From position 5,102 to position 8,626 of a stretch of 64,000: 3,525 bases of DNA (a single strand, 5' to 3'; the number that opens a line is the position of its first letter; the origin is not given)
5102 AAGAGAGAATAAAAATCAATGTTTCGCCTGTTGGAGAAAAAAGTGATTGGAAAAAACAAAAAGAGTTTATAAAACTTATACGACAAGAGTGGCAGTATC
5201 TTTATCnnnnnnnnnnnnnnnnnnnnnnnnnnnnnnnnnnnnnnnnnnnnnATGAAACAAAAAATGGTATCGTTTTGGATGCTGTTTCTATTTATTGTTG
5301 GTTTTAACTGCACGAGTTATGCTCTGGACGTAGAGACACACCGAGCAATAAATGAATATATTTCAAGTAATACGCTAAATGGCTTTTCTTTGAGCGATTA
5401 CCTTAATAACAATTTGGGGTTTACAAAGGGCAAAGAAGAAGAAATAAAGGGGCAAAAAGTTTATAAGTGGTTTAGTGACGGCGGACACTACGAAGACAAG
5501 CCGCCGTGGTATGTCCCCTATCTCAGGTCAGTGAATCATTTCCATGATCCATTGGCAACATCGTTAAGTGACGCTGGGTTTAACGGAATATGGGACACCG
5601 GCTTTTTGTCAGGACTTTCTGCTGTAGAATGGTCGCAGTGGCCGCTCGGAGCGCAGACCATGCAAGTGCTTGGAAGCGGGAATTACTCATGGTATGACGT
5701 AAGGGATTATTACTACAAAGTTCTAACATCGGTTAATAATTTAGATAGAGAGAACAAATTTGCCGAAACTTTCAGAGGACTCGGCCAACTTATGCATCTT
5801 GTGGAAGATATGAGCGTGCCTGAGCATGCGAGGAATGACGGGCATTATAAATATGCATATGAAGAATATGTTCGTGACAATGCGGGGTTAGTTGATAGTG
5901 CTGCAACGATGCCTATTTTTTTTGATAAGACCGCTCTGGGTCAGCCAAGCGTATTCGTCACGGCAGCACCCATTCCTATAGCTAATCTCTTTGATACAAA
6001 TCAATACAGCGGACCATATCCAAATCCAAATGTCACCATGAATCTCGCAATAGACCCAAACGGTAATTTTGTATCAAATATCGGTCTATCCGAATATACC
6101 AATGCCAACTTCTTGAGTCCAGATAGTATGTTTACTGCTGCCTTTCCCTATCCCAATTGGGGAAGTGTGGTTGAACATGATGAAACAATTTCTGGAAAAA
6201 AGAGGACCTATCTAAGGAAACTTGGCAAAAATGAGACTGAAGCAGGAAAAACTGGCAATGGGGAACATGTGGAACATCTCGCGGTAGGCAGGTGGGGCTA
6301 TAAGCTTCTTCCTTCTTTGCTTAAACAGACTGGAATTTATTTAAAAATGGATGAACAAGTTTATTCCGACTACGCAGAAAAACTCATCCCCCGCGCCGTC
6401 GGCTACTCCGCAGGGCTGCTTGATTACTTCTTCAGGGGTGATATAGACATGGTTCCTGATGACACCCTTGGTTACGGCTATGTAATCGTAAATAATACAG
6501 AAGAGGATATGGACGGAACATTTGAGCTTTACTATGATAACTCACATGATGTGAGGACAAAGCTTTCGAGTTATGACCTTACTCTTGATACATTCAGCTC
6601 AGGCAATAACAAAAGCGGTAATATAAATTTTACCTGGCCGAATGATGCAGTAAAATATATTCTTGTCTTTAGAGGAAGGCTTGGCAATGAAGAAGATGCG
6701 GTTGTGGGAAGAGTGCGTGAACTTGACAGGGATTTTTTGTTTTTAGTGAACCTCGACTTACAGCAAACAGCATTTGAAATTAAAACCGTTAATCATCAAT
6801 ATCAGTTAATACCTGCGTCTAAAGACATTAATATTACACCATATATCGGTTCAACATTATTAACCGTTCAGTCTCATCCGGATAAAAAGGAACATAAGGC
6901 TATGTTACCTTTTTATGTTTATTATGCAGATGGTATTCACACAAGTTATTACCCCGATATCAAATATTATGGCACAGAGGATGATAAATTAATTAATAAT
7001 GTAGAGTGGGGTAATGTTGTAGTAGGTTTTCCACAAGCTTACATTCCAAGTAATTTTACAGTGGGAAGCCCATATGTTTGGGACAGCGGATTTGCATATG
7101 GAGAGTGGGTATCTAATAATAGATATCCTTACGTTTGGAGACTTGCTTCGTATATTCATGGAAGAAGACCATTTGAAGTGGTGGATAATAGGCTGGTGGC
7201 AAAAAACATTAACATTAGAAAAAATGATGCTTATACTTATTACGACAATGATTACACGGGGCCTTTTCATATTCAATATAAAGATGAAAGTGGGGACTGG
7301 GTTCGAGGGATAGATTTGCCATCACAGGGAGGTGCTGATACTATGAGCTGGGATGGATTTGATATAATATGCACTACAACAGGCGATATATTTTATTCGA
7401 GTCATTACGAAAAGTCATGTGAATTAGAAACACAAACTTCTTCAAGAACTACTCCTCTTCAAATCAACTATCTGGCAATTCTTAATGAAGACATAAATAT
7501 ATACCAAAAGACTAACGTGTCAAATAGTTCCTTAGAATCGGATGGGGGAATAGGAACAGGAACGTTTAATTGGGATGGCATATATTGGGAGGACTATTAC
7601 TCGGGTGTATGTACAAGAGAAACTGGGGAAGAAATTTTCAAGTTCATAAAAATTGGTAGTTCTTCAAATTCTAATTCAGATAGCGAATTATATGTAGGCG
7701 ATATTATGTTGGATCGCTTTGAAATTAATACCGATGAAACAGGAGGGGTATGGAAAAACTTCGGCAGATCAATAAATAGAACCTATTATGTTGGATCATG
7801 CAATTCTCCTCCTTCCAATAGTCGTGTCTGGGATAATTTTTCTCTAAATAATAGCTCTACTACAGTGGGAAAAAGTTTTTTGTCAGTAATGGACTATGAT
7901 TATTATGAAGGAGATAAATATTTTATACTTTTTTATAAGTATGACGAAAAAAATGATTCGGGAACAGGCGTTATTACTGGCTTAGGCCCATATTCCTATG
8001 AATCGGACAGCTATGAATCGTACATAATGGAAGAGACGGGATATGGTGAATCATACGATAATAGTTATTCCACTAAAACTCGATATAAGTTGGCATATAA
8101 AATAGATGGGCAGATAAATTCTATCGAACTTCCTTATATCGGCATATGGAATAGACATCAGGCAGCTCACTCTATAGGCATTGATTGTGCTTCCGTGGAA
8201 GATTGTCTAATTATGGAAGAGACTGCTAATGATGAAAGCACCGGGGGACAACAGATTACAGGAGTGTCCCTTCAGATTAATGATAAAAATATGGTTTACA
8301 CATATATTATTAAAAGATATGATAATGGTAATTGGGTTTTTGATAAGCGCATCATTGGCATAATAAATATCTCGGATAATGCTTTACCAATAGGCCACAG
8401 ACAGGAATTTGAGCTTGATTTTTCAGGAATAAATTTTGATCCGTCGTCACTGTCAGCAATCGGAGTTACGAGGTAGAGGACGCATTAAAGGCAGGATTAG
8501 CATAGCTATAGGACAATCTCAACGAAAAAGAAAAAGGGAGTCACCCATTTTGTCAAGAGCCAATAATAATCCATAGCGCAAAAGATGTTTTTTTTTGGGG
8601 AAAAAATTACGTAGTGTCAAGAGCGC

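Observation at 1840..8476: Three tandem copies of a translationally coupled two-gene cassette: a small secreted transthyretin/CarbopepD_reg-like protein plus a secreted Zn-PLC/P1-nuclease-superfamily protein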

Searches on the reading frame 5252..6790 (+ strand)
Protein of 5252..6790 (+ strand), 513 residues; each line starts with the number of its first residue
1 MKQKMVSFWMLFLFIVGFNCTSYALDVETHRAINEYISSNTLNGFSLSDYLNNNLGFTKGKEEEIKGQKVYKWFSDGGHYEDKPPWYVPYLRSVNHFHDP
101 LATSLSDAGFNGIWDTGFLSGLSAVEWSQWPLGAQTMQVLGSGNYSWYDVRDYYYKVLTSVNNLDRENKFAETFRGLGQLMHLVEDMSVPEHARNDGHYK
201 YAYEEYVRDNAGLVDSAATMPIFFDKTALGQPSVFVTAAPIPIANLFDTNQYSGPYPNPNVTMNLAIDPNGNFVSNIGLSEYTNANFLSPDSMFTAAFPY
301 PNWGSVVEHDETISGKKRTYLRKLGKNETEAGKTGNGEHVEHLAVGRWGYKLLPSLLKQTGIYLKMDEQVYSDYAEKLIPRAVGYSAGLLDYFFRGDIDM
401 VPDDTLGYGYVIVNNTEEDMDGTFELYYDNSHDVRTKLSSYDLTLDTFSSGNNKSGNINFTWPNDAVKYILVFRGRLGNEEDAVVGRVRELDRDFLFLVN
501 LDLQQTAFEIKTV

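Call 25: search_solved_structures(query=A3, max_evalue=10, show_alignments=2)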
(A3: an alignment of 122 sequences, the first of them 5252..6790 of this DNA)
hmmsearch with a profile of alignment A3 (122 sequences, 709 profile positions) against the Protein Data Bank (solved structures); distinct sequences matched with E-value up to 10: 0.

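Call 31: predict_structure(alignment_id=A3)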
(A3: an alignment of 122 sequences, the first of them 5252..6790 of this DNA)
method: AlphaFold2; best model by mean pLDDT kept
length: 513 residues; sequences in the alignment: 122
mean_pLDDT: 91.7   pTM: 0.90
mean pLDDT of the five models: 91.7, 91.6, 91.0, 90.7, 90.6
residues with pLDDT >= 90: 410; 70-90: 65; 50-70: 25; < 50: 13
segments of 3 or more residues with pLDDT < 50: 504-513
pLDDT, mean of each block of 10 residues (from residue 1): 74 66 73 96 97 98 97 96 81 93 89 89 96 83 91 98 97 98 98 90 93 82 95 94 97 92 91 93 98 95 98 97 98 98 97 95 96 97 98 98 95 98 98 97 98 97 95 98 97 66 49 45
secondary structure, 60 per line:
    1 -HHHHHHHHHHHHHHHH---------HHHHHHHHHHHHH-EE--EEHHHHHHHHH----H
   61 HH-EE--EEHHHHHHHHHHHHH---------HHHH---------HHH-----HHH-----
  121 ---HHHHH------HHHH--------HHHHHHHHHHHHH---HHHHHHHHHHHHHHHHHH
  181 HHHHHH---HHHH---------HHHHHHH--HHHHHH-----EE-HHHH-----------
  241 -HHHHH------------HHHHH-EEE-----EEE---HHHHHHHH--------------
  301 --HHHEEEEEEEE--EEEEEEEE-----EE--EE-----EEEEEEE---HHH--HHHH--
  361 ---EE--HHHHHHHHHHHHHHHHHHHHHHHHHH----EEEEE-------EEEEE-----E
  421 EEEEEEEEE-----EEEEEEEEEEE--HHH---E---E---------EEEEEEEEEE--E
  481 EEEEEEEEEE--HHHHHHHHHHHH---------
elements in order: H2-17 H27-39 H47-55 H70-82 H92-95 H124-128 H135-138 H147-159 H163-186 H190-193 H203-209 H212-217 H226-229 H242-246 H259-263 E265-267 E273-275 H279-286 E306-313 E316-323 E340-346 H355-358 H368-393 E398-402 E410-414 E420-429 E435-445 E468-477 E480-490 H493-504

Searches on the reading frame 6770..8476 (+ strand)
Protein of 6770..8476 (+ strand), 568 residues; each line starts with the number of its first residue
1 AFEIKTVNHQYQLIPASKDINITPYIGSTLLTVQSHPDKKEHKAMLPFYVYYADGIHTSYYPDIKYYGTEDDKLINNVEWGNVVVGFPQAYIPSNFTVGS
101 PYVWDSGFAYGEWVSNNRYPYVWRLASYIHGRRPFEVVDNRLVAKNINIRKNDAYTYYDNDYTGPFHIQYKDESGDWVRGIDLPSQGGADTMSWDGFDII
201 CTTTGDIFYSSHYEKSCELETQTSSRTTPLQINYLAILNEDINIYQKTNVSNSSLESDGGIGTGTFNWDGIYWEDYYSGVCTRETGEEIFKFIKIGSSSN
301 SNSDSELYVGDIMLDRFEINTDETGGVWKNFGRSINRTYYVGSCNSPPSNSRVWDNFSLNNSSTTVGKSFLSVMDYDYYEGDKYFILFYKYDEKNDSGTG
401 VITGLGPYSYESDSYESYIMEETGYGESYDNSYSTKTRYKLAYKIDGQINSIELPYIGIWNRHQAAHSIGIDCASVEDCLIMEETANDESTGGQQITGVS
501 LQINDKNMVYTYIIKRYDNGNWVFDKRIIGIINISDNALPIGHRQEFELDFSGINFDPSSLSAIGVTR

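Call 61: search_protein_families(library=pfam, proteins=[window:6770-8476:+], max_evalue=0.1)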
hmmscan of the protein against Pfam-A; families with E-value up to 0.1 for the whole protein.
window:6770-8476:+ (568 aa): 1 family
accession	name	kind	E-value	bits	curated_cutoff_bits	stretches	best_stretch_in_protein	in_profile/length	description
PF13860.13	FlgD_ig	-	0.029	14.8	27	0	168-198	27-58/79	FlgD Ig-like domain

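Call 76: search_solved_structures(query=window:6770-8476:+, max_evalue=1)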
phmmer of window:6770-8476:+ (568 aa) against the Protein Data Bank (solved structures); distinct sequences matched with E-value up to 1: 2.
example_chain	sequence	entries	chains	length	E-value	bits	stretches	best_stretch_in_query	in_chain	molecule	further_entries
6cxc_X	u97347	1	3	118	0.69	11.9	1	193-255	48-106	R4.C6 Fab Heavy Chain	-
9ums_A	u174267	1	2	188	0.76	11.7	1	198-240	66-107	PmgC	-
